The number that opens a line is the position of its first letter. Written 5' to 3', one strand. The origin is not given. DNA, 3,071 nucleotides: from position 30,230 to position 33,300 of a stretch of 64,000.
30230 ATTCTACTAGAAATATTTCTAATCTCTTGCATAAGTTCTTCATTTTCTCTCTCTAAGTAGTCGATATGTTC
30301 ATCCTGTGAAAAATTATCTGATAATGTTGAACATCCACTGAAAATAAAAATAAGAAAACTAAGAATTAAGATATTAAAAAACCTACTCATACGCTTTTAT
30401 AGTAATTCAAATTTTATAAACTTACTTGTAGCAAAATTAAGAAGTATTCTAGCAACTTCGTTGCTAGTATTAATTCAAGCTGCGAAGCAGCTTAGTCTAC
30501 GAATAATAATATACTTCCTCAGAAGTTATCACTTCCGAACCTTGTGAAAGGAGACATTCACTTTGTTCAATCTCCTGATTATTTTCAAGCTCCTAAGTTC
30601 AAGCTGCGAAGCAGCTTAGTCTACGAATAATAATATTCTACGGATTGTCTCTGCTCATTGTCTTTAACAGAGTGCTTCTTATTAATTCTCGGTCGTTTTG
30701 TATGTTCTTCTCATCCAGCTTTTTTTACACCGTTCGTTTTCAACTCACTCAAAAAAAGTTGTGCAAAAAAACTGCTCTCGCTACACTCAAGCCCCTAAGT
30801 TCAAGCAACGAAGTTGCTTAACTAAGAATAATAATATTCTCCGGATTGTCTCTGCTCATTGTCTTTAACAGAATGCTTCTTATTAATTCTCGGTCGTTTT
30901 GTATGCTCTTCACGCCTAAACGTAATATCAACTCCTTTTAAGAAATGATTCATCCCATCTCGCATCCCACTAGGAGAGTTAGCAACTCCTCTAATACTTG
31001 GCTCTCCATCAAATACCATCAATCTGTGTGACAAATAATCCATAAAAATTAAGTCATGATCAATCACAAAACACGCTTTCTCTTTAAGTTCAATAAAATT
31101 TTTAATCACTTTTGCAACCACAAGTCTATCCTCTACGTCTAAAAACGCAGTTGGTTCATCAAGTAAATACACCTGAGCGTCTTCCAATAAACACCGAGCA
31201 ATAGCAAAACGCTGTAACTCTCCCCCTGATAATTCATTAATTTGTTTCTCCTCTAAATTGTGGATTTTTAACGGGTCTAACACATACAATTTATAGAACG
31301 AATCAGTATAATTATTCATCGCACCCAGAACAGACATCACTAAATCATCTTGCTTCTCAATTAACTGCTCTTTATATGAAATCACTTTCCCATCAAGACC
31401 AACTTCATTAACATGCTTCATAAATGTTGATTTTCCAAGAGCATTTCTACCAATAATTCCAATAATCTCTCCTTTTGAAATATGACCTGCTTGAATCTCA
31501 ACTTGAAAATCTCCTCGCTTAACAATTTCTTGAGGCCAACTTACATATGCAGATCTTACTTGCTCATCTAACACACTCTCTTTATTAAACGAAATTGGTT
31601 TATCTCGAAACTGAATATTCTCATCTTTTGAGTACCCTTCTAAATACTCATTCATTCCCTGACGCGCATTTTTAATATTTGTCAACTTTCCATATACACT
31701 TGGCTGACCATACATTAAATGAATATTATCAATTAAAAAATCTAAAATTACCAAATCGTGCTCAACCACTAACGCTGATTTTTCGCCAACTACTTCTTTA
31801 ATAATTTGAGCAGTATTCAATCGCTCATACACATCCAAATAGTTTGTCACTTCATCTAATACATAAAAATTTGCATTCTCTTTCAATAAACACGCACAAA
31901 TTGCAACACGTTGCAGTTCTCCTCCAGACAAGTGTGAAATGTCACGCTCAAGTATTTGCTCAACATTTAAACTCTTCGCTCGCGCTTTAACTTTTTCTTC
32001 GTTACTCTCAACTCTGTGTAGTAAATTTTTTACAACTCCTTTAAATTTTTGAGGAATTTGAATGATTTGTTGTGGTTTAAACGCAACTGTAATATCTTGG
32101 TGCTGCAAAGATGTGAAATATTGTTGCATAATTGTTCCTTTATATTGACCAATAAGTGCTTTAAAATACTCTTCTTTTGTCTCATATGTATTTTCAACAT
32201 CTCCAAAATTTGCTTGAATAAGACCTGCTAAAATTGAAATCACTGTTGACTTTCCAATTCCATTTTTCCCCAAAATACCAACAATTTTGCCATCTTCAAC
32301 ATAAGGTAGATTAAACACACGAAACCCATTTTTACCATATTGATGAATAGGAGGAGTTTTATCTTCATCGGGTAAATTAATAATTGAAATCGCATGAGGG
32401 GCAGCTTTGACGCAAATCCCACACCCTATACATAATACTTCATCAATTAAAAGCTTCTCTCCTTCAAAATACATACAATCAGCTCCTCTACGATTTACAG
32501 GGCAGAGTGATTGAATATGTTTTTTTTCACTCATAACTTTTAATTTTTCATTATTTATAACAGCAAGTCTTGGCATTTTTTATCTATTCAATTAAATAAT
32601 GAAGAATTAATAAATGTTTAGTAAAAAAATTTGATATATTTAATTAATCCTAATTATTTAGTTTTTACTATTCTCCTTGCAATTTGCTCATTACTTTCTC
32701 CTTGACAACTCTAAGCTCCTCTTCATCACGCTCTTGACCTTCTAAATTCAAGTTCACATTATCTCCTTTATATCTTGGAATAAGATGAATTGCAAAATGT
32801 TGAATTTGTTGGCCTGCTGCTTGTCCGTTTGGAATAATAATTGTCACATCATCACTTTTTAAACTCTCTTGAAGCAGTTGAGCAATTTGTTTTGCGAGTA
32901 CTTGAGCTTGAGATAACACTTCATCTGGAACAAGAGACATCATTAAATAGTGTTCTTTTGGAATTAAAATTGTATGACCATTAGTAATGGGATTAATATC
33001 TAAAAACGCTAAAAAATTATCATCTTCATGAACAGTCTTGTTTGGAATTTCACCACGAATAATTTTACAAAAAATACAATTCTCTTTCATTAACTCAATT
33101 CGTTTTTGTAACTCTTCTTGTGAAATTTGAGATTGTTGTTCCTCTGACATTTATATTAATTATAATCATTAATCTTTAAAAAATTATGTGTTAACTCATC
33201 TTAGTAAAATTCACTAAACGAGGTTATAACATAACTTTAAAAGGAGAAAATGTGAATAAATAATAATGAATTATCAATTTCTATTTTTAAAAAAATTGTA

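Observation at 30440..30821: Tandemly reiterated hairpin units and a duplicated ABCE1 3' coding end downstream of ABCE1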

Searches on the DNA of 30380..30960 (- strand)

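Call 32: search_rna_families(source=window, start=30380, end=30960, threshold=evalue, max_evalue=10, show_alignments=3)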
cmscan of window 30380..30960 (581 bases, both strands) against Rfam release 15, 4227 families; matches with E-value up to 10: 3.
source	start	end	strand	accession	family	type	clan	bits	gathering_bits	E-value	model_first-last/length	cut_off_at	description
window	30409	30545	-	RF01443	S_pombe_snR91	Gene; snRNA; snoRNA; HACA-box;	-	18.8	50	0.88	1-144/144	no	small nucleolar RNA snR91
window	30473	30535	-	RF02298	TtnuCD22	Gene; snRNA; snoRNA; CD-box;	-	17.7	85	1.3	1-77/77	no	Tetrahymena snoRNA TtnuCD22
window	30835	30891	-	RF02211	ZFAT-AS1_1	Gene; lncRNA;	-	13.4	80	3.3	1-79/79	no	ZFAT antisense RNA 1 conserved region 1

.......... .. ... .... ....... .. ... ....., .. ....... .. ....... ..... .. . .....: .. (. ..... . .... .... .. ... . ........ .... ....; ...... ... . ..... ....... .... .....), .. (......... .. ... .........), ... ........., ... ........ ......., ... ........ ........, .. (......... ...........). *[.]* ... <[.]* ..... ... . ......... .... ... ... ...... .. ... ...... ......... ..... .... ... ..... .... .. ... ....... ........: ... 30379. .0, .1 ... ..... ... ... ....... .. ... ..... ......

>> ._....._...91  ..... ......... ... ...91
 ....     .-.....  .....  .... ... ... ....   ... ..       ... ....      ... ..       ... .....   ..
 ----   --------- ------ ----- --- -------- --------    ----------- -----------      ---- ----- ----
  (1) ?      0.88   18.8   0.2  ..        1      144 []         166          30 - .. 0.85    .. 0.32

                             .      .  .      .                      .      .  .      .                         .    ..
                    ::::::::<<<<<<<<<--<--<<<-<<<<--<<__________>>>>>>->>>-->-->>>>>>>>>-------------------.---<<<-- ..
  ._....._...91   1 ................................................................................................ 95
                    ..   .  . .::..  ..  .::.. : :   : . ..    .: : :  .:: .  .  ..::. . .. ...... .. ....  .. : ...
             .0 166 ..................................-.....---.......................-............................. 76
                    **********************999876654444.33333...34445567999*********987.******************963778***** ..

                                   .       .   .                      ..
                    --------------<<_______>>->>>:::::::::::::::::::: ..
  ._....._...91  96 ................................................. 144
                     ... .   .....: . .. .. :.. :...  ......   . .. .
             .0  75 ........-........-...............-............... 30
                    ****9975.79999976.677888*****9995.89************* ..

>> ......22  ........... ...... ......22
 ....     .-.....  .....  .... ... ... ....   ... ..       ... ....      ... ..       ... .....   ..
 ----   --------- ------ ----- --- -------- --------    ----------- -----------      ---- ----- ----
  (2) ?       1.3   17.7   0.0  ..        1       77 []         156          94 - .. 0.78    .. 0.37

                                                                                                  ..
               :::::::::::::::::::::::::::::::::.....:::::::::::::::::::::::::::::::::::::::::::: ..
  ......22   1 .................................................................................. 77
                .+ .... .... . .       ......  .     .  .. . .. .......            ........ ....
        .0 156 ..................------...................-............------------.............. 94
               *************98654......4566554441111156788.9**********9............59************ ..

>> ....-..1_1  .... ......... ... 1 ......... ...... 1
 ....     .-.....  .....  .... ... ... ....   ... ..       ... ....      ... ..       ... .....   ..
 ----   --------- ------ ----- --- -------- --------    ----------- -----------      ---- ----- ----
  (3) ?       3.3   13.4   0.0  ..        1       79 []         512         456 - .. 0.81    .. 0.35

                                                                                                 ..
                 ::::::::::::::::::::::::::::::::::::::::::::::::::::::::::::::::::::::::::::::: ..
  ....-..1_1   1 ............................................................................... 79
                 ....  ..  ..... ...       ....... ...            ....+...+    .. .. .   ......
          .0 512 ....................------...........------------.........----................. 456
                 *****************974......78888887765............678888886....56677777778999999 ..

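Call 83: search_dna_similar(query=window:30436-30830:-, collection=plasmids, mode=distant, max_evalue=0.01, max_rows=10)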
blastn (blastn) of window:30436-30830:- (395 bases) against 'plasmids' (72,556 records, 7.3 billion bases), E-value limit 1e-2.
No match.

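Call 84: search_dna_similar(query=window:30436-30830:-, collection=phages, mode=distant, max_evalue=0.01, max_rows=10)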
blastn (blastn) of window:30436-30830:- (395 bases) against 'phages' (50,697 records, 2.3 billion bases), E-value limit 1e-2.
No match.
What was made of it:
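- On Integrative element att-site duplication (attL/attR): No match in the phage or plasmid collections (calls 83, 84).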

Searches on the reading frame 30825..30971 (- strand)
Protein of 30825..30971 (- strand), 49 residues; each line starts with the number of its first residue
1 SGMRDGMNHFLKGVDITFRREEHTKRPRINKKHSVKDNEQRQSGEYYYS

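Call 41: find_related_loci(query=window:30825-30971:-, collection=viral_contigs, flank=5000)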
Query seq(49 aa) (49 aa) in viral_contigs; peptide patterns used: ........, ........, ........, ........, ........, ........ (x = any residue, [..] = any of these).
12 stretches matched a pattern, but none encodes a relative of the query by tblastn (E <= 1e-3).

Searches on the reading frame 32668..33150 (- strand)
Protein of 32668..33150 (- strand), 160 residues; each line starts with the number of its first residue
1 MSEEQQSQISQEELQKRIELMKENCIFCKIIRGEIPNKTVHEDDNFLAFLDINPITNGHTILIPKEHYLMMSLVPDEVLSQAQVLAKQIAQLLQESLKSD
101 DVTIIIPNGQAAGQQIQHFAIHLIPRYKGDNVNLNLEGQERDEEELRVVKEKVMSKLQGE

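Call 65: search_protein_families(library=pfam, proteins=[window:32668-33150:-], max_evalue=0.01)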
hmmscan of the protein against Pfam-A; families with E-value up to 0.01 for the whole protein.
window:32668-33150:- (160 aa): 3 families
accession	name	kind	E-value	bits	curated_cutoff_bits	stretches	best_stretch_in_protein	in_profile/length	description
PF01230.28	HIT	-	1.4e-21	77.4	21.5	1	32-128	1-97/98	HIT domain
PF11969.13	DcpS_C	-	5.7e-12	46.5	24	1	24-125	1-101/114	Scavenger mRNA decapping enzyme C-term binding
PF04677.20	CwfJ_C_1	-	0.00036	20.8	21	1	15-125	4-108/122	Protein similar to CwfJ C-terminus 1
